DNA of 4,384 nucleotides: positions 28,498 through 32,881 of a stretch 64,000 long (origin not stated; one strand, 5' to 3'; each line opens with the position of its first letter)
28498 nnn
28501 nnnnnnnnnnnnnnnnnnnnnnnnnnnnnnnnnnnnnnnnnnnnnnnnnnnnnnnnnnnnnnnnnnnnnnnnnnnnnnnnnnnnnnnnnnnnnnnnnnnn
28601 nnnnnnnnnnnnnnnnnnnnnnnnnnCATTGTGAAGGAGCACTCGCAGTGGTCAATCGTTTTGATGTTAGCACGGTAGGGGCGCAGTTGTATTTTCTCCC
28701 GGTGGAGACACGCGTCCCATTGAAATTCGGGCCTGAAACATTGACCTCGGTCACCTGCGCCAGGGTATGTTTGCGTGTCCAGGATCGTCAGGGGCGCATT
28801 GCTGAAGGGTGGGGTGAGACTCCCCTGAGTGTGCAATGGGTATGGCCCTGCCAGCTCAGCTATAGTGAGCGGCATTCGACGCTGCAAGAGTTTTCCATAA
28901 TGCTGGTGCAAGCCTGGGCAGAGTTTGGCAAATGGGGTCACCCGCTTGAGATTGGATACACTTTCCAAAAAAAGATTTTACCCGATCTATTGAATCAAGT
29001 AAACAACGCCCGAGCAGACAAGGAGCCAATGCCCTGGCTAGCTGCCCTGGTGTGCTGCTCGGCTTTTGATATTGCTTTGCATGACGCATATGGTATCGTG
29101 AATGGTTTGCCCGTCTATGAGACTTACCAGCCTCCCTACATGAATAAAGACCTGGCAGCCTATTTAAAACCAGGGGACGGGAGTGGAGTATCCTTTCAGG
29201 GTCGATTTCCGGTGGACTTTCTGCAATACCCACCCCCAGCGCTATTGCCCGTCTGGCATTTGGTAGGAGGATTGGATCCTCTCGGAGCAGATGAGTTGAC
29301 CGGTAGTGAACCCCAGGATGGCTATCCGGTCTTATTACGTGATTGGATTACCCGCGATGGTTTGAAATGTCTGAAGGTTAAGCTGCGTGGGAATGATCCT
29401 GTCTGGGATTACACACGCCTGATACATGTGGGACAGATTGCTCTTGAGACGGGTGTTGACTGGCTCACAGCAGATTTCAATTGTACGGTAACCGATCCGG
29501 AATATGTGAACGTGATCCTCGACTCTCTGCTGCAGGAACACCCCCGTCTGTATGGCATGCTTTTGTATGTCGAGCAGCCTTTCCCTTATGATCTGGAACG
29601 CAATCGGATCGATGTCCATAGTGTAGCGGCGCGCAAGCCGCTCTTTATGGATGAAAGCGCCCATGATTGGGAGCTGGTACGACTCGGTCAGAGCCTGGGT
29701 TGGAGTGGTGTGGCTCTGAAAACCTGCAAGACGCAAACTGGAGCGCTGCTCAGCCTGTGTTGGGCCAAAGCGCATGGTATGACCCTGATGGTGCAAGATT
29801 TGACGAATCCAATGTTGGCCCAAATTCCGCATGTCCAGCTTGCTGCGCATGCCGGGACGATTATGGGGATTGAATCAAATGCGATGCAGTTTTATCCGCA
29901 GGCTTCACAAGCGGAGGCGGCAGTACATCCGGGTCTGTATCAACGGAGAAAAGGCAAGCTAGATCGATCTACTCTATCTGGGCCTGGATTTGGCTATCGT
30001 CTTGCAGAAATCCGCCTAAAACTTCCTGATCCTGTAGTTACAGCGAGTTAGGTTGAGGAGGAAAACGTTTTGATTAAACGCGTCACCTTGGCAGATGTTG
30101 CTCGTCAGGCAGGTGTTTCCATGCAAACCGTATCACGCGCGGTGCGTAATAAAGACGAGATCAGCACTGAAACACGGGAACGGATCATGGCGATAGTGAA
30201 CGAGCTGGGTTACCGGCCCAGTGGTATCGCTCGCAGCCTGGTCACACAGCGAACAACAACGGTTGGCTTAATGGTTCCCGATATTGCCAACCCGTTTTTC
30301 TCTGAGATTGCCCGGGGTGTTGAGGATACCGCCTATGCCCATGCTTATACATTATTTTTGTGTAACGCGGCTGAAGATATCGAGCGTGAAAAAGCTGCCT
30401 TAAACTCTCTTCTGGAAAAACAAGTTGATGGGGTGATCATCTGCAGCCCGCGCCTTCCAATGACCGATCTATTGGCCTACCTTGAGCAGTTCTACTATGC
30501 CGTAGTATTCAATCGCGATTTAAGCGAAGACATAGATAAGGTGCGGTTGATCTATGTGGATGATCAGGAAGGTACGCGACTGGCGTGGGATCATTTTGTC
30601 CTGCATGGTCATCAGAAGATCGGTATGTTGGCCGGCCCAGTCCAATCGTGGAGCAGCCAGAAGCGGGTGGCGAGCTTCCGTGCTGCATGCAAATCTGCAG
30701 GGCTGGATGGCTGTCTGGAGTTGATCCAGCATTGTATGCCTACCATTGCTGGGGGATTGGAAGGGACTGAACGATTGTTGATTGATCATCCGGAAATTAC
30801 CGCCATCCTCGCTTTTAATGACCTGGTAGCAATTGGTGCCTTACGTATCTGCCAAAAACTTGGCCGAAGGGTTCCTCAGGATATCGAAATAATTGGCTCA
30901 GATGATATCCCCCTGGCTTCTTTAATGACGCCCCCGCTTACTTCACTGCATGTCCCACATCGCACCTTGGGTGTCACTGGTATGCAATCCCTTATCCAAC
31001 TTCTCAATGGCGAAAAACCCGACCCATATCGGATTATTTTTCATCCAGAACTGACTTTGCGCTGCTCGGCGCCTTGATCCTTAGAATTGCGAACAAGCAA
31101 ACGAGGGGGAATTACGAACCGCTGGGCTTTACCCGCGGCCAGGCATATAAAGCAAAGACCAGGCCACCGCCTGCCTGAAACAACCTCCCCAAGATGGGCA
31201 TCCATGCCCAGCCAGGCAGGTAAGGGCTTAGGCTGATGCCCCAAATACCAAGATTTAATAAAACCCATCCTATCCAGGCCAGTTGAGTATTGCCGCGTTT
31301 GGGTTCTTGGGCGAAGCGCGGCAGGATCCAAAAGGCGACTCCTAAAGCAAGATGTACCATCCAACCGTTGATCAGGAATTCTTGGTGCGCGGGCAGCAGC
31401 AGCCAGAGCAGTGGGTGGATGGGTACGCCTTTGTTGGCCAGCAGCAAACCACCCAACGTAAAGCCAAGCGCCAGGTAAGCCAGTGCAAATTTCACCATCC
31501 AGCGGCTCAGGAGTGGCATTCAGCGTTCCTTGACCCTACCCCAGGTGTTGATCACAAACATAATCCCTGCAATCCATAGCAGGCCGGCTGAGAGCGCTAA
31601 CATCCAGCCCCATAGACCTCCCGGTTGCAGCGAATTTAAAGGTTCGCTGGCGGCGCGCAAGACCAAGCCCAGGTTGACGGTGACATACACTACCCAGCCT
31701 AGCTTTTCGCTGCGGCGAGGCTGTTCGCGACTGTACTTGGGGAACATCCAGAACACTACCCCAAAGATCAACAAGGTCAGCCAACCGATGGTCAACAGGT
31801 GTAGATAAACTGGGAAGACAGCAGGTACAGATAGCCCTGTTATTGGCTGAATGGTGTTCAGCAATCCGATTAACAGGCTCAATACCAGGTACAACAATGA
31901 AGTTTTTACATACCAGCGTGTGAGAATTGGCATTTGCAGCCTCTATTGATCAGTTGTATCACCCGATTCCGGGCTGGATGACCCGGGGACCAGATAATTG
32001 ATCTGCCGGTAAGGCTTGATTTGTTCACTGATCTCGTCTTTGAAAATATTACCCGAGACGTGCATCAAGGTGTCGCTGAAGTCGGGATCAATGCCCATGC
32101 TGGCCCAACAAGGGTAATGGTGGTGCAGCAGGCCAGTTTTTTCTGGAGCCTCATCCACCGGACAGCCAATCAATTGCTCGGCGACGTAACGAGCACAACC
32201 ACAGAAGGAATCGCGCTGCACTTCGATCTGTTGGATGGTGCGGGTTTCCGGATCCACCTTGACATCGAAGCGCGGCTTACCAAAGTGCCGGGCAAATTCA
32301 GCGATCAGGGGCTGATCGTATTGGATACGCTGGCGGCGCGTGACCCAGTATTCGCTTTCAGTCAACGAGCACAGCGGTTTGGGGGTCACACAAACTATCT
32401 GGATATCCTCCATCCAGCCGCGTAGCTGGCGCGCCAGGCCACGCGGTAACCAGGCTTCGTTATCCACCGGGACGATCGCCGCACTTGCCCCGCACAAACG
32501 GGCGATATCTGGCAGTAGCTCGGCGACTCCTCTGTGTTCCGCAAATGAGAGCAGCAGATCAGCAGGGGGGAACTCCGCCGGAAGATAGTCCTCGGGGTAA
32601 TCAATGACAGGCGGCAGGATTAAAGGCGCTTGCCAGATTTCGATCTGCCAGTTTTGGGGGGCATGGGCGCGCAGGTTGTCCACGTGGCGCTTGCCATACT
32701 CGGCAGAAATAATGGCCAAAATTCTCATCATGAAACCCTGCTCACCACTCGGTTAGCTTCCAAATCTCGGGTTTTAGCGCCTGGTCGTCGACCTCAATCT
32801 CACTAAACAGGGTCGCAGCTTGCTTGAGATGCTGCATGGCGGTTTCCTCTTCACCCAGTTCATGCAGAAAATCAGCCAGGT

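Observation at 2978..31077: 28-kb orphan catabolic island joining uronate, CoA-thioester, Zn-thiol and enolase chemistries: candidate undescribed pathway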

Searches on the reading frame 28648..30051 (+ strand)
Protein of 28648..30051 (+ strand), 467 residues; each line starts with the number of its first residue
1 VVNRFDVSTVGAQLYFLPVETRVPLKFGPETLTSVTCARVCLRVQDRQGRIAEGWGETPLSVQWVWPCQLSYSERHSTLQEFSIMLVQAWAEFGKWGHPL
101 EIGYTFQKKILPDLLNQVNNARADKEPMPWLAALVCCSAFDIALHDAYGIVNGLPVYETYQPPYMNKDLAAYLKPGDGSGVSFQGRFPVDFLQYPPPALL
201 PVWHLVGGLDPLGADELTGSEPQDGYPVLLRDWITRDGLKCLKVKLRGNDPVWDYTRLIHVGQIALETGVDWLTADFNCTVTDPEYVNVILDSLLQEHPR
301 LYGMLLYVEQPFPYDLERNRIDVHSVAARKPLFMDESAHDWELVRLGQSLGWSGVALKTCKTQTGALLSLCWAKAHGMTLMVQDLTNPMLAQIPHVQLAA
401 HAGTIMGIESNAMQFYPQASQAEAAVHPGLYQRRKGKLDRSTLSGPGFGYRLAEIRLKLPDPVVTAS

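Call 5: search_protein_families(library=pfam, proteins=[window:28648-30051:+])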
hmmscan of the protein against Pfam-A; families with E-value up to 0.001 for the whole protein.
window:28648-30051:+ (467 aa): 1 family
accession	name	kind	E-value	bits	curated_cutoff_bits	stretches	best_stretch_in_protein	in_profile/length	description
PF13378.12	MR_MLE_C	-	5.3e-09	36.5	29.4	1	231-454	7-217/219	Enolase C-terminal domain-like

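Call 12: search_solved_structures(query=window:28648-30051:+, max_evalue=1)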
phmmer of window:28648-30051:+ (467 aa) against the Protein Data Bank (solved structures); distinct sequences matched with E-value up to 1: 4.
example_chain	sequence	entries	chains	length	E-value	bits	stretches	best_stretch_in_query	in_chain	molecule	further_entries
3bbl_A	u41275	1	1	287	0.0084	17.9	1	277-325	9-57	Regulatory protein of LacI family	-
3ik4_A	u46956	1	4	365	0.03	16.1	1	229-407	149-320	Mandelate racemase/muconate lactonizing protein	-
8phe_C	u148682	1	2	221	0.16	13.7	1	334-401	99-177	Evolutionarily conserved signaling intermediate in Toll pathway, mitochondrial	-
3s5s_A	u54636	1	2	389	0.18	13.5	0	198-409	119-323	Mandelate racemase/muconate lactonizing enzyme family protein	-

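Call 92: search_protein_representatives(protein=window:28648-30051:+)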
Query: 467 residues. Proteins with E-value up to 0.001 (for the whole library): 1555; up to 1e-10: 902; up to 1e-30: 299. The best 150 are listed.
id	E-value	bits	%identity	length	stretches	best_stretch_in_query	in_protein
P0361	8.4e-197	671.0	62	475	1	6-461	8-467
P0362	1.8e-159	547.8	69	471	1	112-448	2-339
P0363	2.1e-140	485.0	51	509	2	1-316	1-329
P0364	6.0e-137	473.6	50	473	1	4-461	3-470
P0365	3.0e-135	468.0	58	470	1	48-391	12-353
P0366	1.6e-133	462.3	47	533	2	73-466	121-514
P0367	2.0e-123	429.0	56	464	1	6-348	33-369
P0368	1.3e-120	419.7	47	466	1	12-463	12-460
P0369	8.8e-120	417.0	67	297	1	200-464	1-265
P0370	9.7e-120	416.8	46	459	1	5-461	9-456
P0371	5.0e-118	411.2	47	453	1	7-454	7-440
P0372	2.3e-117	409.0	62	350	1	128-427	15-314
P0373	3.1e-116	405.3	47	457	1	14-456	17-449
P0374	4.2e-116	404.8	73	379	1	165-403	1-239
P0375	6.5e-115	400.9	46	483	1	5-462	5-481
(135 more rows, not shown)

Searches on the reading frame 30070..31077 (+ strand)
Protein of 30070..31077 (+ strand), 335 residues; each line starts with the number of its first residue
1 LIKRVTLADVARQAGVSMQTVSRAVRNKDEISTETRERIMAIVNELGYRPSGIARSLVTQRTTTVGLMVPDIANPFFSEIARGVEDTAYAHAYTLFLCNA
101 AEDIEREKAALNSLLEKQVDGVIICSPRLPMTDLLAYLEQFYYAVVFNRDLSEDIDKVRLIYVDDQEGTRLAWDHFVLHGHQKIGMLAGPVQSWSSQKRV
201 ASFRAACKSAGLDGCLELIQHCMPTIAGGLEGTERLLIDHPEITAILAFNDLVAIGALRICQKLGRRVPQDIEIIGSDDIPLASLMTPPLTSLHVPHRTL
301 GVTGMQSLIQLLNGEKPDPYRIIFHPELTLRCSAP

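Call 5: search_protein_families(library=pfam, proteins=[window:30070-31077:+])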
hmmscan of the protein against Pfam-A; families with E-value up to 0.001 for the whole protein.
window:30070-31077:+ (335 aa): 4 families
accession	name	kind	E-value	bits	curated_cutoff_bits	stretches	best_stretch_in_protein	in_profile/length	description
PF00532.27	Peripla_BP_1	-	3.7e-33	115.6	22.2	1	63-322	2-273/281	Periplasmic binding proteins and sugar binding domain of LacI family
PF13377.12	Peripla_BP_3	-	1e-30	107.4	26.5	1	174-333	2-166/167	Periplasmic binding protein-like domain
PF00356.27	LacI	-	4.1e-20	71.8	27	1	6-51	1-46/46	Bacterial regulatory proteins, lacI family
PF13407.12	Peripla_BP_4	-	2.4e-12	47.4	35.1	1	65-281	1-220/258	Periplasmic binding protein domain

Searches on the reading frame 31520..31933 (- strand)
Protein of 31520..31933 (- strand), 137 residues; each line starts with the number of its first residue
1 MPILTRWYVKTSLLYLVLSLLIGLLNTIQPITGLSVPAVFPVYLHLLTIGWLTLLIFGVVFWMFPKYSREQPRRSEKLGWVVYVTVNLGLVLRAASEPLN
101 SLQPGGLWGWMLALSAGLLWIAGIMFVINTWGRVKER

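Call 5: search_protein_families(library=pfam, proteins=[window:31520-31933:-])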
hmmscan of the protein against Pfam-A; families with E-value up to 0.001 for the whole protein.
window:31520-31933:- (137 aa): 1 family
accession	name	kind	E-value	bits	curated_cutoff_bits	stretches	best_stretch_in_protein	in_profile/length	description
PF00115.25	COX1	-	1.4e-06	27.9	34.8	1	5-128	3-130/436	Cytochrome C and Quinol oxidase polypeptide I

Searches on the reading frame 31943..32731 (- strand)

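Call 5: search_protein_families(library=pfam, proteins=[window:31943-32731:-])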
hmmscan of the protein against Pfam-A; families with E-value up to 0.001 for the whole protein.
window:31943-32731:- (262 aa): 1 family
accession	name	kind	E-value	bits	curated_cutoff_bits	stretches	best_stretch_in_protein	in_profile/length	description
PF02593.20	DUF166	-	3e-47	161.5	24.4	1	7-239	3-220/221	Domain of unknown function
